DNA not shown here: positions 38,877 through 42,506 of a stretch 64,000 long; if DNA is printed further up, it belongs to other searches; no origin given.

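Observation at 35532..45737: Three tandem ~1110-aa secreted paralogs with an LRR / M60-like peptidase / LRR / sorting-tail architecture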

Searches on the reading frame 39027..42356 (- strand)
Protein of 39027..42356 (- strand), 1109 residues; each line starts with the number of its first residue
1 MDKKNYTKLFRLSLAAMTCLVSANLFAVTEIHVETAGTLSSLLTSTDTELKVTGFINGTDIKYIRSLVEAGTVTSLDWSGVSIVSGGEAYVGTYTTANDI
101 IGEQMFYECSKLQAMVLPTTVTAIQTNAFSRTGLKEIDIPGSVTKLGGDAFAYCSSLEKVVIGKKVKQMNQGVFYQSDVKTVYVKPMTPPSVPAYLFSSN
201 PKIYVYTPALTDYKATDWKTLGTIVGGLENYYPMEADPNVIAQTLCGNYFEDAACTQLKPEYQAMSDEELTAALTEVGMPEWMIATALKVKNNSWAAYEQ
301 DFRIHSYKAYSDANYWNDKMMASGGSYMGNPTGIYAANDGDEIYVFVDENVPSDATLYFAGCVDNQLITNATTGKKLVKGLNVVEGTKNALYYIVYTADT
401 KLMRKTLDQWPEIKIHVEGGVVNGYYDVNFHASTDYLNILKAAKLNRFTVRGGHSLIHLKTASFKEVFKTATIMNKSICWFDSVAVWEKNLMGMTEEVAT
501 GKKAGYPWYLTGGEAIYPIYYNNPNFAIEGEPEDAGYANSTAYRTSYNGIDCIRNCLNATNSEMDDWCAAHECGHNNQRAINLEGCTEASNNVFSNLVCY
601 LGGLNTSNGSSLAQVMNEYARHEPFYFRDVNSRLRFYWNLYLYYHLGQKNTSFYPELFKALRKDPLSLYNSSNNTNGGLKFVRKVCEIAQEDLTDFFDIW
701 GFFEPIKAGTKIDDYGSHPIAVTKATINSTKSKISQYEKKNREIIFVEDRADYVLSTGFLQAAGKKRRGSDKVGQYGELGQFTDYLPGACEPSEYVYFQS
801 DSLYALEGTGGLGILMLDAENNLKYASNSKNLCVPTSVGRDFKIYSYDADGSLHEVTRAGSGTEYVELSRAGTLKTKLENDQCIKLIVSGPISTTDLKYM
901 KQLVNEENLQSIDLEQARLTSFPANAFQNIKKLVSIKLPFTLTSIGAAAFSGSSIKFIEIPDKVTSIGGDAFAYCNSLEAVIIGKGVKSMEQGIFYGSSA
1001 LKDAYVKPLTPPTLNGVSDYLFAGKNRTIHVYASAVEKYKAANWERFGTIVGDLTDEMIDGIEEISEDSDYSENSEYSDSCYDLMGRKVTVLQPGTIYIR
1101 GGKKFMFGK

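Call 3: search_protein_families(library=pfam, proteins=[window:39027-42356:-], max_evalue=0.01)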
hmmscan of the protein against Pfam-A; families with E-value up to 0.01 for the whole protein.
window:39027-42356:- (1109 aa): 3 families
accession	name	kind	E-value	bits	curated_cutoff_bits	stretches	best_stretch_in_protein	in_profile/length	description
PF13306.12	LRR_5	-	6.3e-43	146.1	27.7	2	99-201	23-124/127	BspA type Leucine rich repeat region (6 copies)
PF13402.12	Peptidase_M60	-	3.2e-17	63.4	25.8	1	535-701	96-275/275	Peptidase M60, enhancin and enhancin-like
PF13855.12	LRR_8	-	0.00043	20.4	27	0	908-952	2-47/61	Leucine rich repeat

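Call 4: search_protein_families(library=ncbifam, proteins=[window:39027-42356:-], max_evalue=0.01)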
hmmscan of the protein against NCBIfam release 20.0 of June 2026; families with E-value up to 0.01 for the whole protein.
window:39027-42356:- (1109 aa): 3 families
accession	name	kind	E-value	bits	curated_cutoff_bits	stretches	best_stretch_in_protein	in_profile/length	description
NF047961.1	adhesin_HupY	equivalog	1.5e-14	53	1250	2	62-185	155-284/978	leucine-rich repeat adhesin HupY/LrrG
NF045861.1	glide_Gli349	exception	1.4e-09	35.2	1750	2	904-973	2674-2742/3169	gliding machinery surface structure protein Gli349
NF038322.1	ImpA_fam_HExGH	subfamily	0.0011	17.4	250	0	566-598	645-681/885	ImpA family metalloprotease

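Call 8: find_homologous_proteins(query=window:39027-42356:-, max_evalue=0.00001)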
Query window:39027-42356:- (1109 aa): 878 proteins with E <= 0.00001 among 8000 candidates; the best 120 are listed.
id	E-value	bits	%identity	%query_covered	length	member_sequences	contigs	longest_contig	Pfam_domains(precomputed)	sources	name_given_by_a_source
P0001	0.0e+0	2496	98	100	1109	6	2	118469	PF13306.13,PF13402.13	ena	-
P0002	0.0e+0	2295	89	100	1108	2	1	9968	PF13306.13,PF13402.13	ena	-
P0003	0.0e+0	2194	85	100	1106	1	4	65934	PF13306.13,PF13402.13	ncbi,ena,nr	ncbi:MAG: leucine-rich repeat protein [Bacteroidaceae bacterium]|nr:leucine-rich repeat protein [Bac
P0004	0.0e+0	2194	85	100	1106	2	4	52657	PF13306.13,PF13402.13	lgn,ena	-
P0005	0.0e+0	2098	81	99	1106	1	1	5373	PF13306.13,PF13402.13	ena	-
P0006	0.0e+0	2095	82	100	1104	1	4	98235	PF13306.13,PF13402.13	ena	-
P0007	0.0e+0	2093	81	100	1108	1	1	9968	PF13306.13,PF13402.13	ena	-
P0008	0.0e+0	2091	80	100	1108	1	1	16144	PF13306.13,PF13402.13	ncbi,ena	-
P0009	0.0e+0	2083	81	99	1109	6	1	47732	PF13306.13,PF13402.13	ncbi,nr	ncbi:MAG: leucine-rich repeat protein [Bacteroidaceae bacterium]|nr:leucine-rich repeat protein [Bac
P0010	0.0e+0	2072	81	100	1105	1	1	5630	PF13306.13,PF13402.13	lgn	-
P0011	0.0e+0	2072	80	100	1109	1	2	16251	PF13306.13,PF13402.13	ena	-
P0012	0.0e+0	2071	80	100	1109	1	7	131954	PF13306.13,PF13402.13,PF13855.13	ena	-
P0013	0.0e+0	2070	81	100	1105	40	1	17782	PF13306.13,PF13402.13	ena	-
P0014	0.0e+0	2067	80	100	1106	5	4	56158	PF13306.13,PF13402.13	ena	-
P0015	0.0e+0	2058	80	100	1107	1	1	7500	PF13306.13,PF13402.13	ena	-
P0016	0.0e+0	2056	80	100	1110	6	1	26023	PF13306.13,PF13402.13,PF13855.13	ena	-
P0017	0.0e+0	2053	79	100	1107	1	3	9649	PF13306.13,PF13402.13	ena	-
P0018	0.0e+0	2049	79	99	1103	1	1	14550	PF13306.13,PF13402.13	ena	-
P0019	0.0e+0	2048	80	100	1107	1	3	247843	PF13306.13,PF13402.13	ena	-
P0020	0.0e+0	2046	79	99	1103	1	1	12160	PF13306.13,PF13402.13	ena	-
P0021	0.0e+0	2042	79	99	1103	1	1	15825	PF13306.13,PF13402.13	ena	-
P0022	0.0e+0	2041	79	100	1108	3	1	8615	PF13306.13,PF13402.13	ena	-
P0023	0.0e+0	2041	79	99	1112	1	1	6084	PF13306.13,PF13402.13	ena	-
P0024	0.0e+0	2040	80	99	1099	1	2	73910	PF13306.13,PF13402.13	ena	-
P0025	0.0e+0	2039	79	100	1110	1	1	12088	PF13306.13,PF13402.13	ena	-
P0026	0.0e+0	2038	80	99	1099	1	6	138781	PF13306.13,PF13402.13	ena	-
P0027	0.0e+0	2038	79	100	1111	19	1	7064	PF13306.13,PF13402.13,PF13855.13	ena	-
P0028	0.0e+0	2037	79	100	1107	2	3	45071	PF13306.13,PF13402.13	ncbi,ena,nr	ncbi:MAG: leucine-rich repeat protein [Bacteroidaceae bacterium]|nr:leucine-rich repeat protein [Bac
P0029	0.0e+0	2027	79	100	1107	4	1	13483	PF13306.13,PF13402.13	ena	-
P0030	0.0e+0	2026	79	100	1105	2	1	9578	PF13306.13,PF13402.13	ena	-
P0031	0.0e+0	2024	79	100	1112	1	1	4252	PF13306.13,PF13402.13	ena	-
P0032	0.0e+0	2024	78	100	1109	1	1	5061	PF13306.13,PF13402.13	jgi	-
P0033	0.0e+0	2022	79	100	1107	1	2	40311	PF13306.13,PF13402.13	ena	-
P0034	0.0e+0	2021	79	100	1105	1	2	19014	PF13306.13,PF13402.13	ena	-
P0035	0.0e+0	2021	78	100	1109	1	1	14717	PF13306.13,PF13402.13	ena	-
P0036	0.0e+0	2019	79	100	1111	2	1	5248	PF13306.13,PF13402.13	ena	-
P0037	0.0e+0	2010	78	100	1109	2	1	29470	PF13306.13,PF13402.13,PF13855.13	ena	-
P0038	0.0e+0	2010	78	100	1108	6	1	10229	PF13306.13,PF13402.13,PF13855.13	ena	-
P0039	0.0e+0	2009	79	100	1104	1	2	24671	PF13306.13,PF13402.13,PF13855.13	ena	-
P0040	0.0e+0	2003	78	99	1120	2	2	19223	PF13306.13,PF13402.13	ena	-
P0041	0.0e+0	1999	79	99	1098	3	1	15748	PF13306.13,PF13402.13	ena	-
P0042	0.0e+0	1995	78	100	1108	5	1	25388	PF13306.13,PF13402.13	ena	-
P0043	0.0e+0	1992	79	99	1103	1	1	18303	PF13306.13,PF13402.13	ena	-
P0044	0.0e+0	1992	78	99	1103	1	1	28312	PF13306.13,PF13402.13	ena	-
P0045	0.0e+0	1986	78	100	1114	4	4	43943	PF13306.13,PF13402.13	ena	-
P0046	0.0e+0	1986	78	99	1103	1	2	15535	PF13306.13,PF13402.13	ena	-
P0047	0.0e+0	1986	78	99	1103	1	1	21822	PF13306.13,PF13402.13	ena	-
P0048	0.0e+0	1986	78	99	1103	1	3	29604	PF13306.13,PF13402.13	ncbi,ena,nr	ncbi:MAG: leucine-rich repeat protein [Bacteroidaceae bacterium]|nr:leucine-rich repeat protein [Bac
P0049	0.0e+0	1986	78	99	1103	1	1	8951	PF13306.13,PF13402.13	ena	-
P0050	0.0e+0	1982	78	99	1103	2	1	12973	PF13306.13,PF13402.13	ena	-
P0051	0.0e+0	1979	78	99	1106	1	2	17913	PF13306.13,PF13402.13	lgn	-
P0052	0.0e+0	1979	77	100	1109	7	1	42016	PF13306.13,PF13402.13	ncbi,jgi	jgi:hypothetical protein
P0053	0.0e+0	1976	77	100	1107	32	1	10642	PF13306.13,PF13402.13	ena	-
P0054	0.0e+0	1974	76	100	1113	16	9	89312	PF13306.13,PF13402.13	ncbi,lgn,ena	-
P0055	0.0e+0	1971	76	100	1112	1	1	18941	PF13306.13,PF13402.13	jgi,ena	-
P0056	0.0e+0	1970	78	99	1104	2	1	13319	PF13306.13,PF13402.13,PF13855.13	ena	-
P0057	0.0e+0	1969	78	99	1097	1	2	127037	PF13306.13,PF13402.13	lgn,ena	-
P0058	0.0e+0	1969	76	100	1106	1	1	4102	PF13306.13,PF13402.13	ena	-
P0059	0.0e+0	1965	76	100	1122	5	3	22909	PF13306.13,PF13402.13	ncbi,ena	-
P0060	0.0e+0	1965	77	99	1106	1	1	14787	PF13306.13,PF13402.13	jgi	jgi:hypothetical protein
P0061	0.0e+0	1961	76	100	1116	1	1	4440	PF13306.13,PF13402.13,PF13855.13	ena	-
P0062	0.0e+0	1959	77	100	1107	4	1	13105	PF13306.13,PF13402.13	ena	-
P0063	0.0e+0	1958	75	99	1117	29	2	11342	PF13306.13,PF13402.13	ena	-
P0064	0.0e+0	1948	76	99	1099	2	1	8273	PF13306.13,PF13402.13,PF13855.13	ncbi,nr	ncbi:MAG: leucine-rich repeat protein [Bacteroidaceae bacterium]|nr:leucine-rich repeat protein [Bac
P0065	0.0e+0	1943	76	100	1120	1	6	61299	PF13306.13,PF13402.13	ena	-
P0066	0.0e+0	1943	76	99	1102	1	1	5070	PF13306.13,PF13402.13,PF13855.13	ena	-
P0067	0.0e+0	1942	76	99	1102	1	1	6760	PF13306.13,PF13402.13,PF13855.13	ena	-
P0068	0.0e+0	1941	76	99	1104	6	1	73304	PF13306.13,PF13402.13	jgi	jgi:hypothetical protein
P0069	0.0e+0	1933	75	99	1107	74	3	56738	PF13306.13,PF13402.13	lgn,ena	-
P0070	0.0e+0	1932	75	100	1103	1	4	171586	PF13306.13,PF13402.13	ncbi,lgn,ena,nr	ncbi:MAG: leucine-rich repeat protein [Bacteroidaceae bacterium]|nr:leucine-rich repeat protein [Bac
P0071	0.0e+0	1928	77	99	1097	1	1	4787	PF13306.13,PF13402.13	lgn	-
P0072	0.0e+0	1928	76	100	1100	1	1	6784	PF13306.13,PF13402.13,PF13855.13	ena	-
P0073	0.0e+0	1924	76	100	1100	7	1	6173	PF13306.13,PF13402.13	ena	-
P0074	0.0e+0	1919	76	99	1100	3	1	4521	PF13306.13,PF13402.13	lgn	-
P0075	0.0e+0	1916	76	99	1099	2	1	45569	PF13306.13,PF13402.13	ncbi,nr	ncbi:MAG: leucine-rich repeat protein [Bacteroidaceae bacterium]|nr:leucine-rich repeat protein [Bac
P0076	0.0e+0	1916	77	97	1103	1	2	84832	PF13306.13,PF13402.13,PF13855.13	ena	-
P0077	0.0e+0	1914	75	100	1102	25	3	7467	PF13306.13,PF13402.13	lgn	-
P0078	0.0e+0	1912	74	100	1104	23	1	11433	PF13306.13,PF13402.13,PF13855.13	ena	-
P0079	0.0e+0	1912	75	100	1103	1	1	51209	PF13306.13,PF13402.13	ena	-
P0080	0.0e+0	1911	75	100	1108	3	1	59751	PF13306.13,PF13402.13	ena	-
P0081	0.0e+0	1911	75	100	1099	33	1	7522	PF13306.13,PF13402.13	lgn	-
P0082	0.0e+0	1908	74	99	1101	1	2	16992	PF13306.13,PF13402.13,PF13855.13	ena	-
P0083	0.0e+0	1908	76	97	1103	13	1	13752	PF13306.13,PF13402.13,PF13855.13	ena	-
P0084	0.0e+0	1907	74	99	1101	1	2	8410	PF13306.13,PF13402.13,PF13855.13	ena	-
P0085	0.0e+0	1907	75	100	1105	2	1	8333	PF13306.13,PF13402.13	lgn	-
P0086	0.0e+0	1906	75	100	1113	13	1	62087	PF13306.13,PF13402.13,PF13855.13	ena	-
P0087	0.0e+0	1905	75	100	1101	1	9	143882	PF13306.13,PF13402.13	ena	-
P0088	0.0e+0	1902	75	100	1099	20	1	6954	PF13306.13,PF13402.13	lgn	-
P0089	0.0e+0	1902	75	99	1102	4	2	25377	PF13306.13,PF13402.13,PF13855.13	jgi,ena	-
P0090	0.0e+0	1902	75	100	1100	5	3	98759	PF13306.13,PF13402.13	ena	-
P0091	0.0e+0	1900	75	100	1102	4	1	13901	PF13306.13,PF13402.13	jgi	jgi:hypothetical protein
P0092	0.0e+0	1900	74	100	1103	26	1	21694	PF13306.13,PF13402.13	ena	-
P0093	0.0e+0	1897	75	100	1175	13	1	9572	PF13306.13,PF13402.13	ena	-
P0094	0.0e+0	1897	74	99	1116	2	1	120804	PF13306.13,PF13402.13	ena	-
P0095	0.0e+0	1893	74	100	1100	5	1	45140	PF13306.13,PF13402.13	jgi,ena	-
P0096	0.0e+0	1887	75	99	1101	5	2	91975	PF13306.13,PF13402.13,PF13855.13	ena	-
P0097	0.0e+0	1883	74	98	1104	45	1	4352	PF13306.13,PF13402.13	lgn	-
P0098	0.0e+0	1881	74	99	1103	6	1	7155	PF13306.13,PF13402.13,PF13855.13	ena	-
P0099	0.0e+0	1876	72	100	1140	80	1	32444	PF13306.13,PF13402.13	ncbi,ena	-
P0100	0.0e+0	1871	73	100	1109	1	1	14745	PF13306.13,PF13402.13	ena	-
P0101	0.0e+0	1866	74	98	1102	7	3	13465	PF13306.13,PF13402.13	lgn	-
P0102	0.0e+0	1865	74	99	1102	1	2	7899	PF13306.13,PF13402.13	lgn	-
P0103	0.0e+0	1862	72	100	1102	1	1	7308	PF13306.13,PF13402.13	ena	-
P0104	0.0e+0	1862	73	100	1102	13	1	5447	PF13306.13,PF13402.13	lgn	-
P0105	0.0e+0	1859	73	100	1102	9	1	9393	PF13306.13,PF13402.13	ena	-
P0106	0.0e+0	1858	73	100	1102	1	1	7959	PF13306.13,PF13402.13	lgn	-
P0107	0.0e+0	1857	74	99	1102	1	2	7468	PF13306.13,PF13402.13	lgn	-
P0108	0.0e+0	1853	74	99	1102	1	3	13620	PF13306.13,PF13402.13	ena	-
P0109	0.0e+0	1848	72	100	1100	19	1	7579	PF13306.13,PF13402.13,PF13855.13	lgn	-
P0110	0.0e+0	1846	71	100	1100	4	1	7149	PF13306.13,PF13402.13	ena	-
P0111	0.0e+0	1838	72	100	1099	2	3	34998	PF13306.13,PF13402.13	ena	-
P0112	0.0e+0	1835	72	100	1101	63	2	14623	PF13306.13,PF13402.13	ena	-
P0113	0.0e+0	1813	70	100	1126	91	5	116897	PF13306.13,PF13402.13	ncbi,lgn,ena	-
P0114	0.0e+0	1802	71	100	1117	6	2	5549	PF13306.13,PF13402.13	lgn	-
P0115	0.0e+0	1756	69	100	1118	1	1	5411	PF13306.13,PF13402.13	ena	-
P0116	0.0e+0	1747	69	99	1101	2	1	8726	PF13306.13,PF13402.13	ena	-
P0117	0.0e+0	1705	66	99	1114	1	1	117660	PF13306.13,PF13402.13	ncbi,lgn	-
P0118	0.0e+0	1691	66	100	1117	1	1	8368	PF13306.13,PF13402.13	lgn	-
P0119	0.0e+0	1689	66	100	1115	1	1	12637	PF13306.13,PF13402.13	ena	-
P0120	0.0e+0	1680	66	100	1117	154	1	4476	PF13306.13,PF13402.13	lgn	-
